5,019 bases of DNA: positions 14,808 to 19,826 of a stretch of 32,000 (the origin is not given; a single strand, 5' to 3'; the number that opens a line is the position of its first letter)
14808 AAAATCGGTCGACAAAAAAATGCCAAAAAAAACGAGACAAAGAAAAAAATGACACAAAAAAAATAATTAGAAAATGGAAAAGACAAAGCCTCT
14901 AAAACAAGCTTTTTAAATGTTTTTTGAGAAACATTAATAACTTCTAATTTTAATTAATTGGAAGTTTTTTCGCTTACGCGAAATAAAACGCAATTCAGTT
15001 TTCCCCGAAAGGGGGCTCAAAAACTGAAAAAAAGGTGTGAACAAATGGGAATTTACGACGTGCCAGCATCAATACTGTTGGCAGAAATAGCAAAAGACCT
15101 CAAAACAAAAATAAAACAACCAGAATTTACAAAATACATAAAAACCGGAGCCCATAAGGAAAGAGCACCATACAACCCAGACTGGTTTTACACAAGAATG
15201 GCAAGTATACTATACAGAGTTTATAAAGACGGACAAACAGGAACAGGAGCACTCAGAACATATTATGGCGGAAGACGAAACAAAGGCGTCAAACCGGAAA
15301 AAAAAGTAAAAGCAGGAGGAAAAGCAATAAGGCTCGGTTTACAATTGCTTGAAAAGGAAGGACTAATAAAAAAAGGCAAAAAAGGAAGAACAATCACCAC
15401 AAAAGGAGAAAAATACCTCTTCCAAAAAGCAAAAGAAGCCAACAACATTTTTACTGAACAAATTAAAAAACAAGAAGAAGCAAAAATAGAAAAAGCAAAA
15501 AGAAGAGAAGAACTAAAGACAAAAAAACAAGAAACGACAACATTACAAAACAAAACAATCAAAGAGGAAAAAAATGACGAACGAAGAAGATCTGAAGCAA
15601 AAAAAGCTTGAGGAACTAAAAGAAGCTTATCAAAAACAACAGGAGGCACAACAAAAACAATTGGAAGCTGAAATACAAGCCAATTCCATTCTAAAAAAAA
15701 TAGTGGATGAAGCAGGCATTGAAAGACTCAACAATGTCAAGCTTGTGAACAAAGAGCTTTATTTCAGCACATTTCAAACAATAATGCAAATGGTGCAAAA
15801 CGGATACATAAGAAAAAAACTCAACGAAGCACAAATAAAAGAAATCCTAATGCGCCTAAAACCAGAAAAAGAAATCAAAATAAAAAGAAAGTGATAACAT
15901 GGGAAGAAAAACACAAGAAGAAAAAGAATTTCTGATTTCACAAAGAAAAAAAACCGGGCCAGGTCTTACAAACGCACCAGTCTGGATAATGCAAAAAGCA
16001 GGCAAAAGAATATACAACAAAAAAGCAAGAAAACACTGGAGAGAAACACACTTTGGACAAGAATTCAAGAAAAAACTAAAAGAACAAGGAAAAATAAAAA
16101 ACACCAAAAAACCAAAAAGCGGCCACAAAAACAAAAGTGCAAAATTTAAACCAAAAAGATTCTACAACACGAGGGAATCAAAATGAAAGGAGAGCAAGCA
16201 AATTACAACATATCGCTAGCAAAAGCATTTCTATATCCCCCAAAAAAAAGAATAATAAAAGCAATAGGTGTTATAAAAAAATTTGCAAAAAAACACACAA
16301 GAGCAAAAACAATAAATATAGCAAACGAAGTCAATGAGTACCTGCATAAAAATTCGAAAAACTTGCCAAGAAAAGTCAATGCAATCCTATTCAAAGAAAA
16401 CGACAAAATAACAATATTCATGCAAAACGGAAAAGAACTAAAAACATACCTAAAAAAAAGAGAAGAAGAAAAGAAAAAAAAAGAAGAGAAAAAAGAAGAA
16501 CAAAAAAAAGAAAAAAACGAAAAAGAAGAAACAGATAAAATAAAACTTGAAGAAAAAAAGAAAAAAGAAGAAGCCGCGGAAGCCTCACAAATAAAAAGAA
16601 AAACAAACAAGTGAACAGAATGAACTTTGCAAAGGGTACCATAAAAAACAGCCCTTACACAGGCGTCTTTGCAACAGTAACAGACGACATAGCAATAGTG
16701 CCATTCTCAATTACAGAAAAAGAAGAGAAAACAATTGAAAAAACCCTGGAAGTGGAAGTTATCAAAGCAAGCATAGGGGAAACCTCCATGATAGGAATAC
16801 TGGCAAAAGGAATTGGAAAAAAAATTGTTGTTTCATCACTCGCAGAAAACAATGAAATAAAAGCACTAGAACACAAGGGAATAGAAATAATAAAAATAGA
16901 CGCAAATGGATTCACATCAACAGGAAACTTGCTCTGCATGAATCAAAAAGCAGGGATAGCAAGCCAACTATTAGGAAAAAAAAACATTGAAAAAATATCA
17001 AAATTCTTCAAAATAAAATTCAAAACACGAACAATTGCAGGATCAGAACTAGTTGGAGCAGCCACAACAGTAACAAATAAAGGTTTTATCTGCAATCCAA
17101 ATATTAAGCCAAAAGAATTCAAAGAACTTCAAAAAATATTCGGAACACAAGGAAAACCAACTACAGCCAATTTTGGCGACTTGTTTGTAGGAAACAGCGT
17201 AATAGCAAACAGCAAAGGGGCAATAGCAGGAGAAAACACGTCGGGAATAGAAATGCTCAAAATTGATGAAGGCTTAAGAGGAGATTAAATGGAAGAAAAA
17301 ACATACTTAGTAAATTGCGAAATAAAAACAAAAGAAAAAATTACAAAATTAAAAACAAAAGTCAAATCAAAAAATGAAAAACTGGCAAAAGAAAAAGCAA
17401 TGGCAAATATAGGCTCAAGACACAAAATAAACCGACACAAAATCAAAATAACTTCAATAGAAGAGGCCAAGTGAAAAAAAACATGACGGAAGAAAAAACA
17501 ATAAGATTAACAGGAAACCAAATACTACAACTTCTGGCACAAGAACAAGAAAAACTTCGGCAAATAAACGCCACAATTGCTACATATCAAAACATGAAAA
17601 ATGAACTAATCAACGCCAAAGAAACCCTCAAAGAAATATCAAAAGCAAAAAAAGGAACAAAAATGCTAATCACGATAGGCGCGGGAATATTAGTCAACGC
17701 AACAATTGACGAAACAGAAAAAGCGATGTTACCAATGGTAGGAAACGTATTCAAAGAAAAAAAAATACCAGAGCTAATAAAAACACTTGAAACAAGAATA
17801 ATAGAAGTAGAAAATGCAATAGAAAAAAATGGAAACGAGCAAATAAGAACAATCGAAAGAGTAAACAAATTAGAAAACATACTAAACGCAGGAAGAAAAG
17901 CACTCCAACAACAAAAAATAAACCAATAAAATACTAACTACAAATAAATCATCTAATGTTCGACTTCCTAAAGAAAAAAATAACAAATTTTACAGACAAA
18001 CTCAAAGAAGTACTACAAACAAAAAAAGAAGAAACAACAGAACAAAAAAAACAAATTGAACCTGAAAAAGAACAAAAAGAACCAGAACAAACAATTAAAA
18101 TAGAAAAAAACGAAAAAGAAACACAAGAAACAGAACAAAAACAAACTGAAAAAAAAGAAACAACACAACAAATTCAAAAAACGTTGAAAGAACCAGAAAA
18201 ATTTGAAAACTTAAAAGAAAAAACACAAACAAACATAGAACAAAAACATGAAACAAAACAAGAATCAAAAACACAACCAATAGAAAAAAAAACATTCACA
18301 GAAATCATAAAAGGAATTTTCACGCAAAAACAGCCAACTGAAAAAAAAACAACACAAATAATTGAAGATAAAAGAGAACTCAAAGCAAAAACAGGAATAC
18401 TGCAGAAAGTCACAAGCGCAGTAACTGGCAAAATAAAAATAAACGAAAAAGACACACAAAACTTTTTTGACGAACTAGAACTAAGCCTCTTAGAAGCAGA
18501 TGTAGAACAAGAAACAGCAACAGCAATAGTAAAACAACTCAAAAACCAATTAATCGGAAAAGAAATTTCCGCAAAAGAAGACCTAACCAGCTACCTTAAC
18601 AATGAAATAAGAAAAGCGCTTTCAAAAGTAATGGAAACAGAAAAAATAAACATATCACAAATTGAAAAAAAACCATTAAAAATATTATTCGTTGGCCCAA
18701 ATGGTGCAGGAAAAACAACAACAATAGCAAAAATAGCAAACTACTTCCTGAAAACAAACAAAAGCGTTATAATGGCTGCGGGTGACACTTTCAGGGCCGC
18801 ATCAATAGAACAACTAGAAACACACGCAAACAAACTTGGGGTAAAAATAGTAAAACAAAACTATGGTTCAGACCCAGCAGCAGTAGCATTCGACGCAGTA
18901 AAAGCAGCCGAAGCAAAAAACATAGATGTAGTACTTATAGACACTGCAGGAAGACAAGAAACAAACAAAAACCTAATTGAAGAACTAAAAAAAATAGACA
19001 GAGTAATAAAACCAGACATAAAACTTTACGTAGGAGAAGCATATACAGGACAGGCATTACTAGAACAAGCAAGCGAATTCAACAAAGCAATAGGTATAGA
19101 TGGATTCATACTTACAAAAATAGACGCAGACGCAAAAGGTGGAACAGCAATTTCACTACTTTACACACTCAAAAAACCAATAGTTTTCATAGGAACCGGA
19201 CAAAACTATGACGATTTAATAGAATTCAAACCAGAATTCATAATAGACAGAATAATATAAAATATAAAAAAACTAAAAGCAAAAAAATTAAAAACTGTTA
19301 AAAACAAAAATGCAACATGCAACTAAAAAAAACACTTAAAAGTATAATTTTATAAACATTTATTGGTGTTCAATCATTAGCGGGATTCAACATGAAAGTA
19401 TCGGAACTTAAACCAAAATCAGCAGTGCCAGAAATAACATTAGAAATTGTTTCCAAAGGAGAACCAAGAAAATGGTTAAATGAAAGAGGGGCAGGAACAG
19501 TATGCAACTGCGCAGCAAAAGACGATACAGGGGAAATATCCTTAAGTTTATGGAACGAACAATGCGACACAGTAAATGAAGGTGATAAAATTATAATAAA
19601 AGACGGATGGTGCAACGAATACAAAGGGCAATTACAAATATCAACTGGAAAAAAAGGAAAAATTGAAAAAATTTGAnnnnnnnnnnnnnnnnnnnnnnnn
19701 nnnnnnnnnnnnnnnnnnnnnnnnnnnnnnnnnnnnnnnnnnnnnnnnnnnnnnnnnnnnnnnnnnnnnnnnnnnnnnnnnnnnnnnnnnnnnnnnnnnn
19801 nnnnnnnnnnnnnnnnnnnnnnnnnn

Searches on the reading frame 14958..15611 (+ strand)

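Call 82: search_protein_families(library=pfam, proteins=[window:14958-15611:+], max_evalue=0.001)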
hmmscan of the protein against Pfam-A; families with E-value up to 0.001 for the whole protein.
window:14958-15611:+ (217 aa): 3 families
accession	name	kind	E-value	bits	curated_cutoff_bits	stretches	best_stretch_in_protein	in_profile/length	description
PF01090.25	Ribosomal_S19e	-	1.8e-42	144.8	29.4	1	32-161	2-134/137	Ribosomal protein S19e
PF08461.16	HTH_12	-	0.00024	21.4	21.4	1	118-154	29-66/66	Ribonuclease R winged-helix domain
PF05491.19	RuvB_C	-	0.00043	20.6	24.7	0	133-154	50-71/72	RuvB C-terminal winged helix domain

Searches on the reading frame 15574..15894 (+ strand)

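Call 82: search_protein_families(library=pfam, proteins=[window:15574-15894:+], max_evalue=0.001)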
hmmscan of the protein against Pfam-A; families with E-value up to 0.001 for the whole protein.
window:15574-15894:+ (106 aa): 1 family
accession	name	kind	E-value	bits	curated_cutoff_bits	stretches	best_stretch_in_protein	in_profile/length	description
PF01984.25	dsDNA_bind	-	3.8e-17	62.9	26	1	7-105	1-105/106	Double-stranded DNA-binding domain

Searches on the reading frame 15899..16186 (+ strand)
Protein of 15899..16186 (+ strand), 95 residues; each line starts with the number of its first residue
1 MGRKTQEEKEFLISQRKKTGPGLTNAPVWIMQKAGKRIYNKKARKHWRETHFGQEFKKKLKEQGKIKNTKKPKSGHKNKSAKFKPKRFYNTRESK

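Call 82: search_protein_families(library=pfam, proteins=[window:15899-16186:+], max_evalue=0.001)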
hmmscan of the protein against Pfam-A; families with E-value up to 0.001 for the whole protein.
window:15899-16186:+ (95 aa): 1 family
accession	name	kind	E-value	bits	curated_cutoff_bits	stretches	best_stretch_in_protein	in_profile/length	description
PF00832.25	Ribosomal_L39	-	4.7e-05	23.4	21.6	1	26-51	15-40/42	Ribosomal L39 protein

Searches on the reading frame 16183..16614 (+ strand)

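Call 82: search_protein_families(library=pfam, proteins=[window:16183-16614:+], max_evalue=0.001)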
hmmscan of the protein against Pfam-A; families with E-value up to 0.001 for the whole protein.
window:16183-16614:+ (143 aa): 1 family
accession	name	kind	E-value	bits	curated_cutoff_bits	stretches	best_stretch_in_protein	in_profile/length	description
PF01198.24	Ribosomal_L31e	-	9.1e-06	26.2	25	1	9-71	8-72/82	Ribosomal protein L31e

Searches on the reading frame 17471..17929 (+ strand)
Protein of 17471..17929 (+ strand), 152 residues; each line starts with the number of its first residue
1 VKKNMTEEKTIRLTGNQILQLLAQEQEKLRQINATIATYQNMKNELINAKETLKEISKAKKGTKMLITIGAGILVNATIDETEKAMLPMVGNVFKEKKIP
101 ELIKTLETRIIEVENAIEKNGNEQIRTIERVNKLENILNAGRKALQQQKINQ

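Call 82: search_protein_families(library=pfam, proteins=[window:17471-17929:+], max_evalue=0.001)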
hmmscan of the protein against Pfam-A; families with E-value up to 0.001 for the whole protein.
window:17471-17929:+ (152 aa): 2 families
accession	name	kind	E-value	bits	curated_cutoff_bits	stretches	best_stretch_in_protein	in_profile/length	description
PF02996.22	Prefoldin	-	1.4e-14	54.5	23.2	1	26-139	2-115/120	Prefoldin subunit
PF01920.25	Prefoldin_2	-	3.3e-06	27.5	27.6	0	81-140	43-101/106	Prefoldin subunit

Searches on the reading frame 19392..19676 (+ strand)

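Call 82: search_protein_families(library=pfam, proteins=[window:19392-19676:+], max_evalue=0.001)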
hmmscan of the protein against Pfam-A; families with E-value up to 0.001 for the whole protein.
window:19392-19676:+ (94 aa): 2 families
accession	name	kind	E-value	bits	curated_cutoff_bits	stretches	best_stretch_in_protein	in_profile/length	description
PF21473.3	Ssb-like_OB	-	2.5e-09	37.6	24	1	21-92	25-96/97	Single-stranded DNA binding protein Ssb-like, OB fold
PF01336.31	tRNA_anti-codon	-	1e-05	25.8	27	1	28-84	11-68/75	OB-fold nucleic acid binding domain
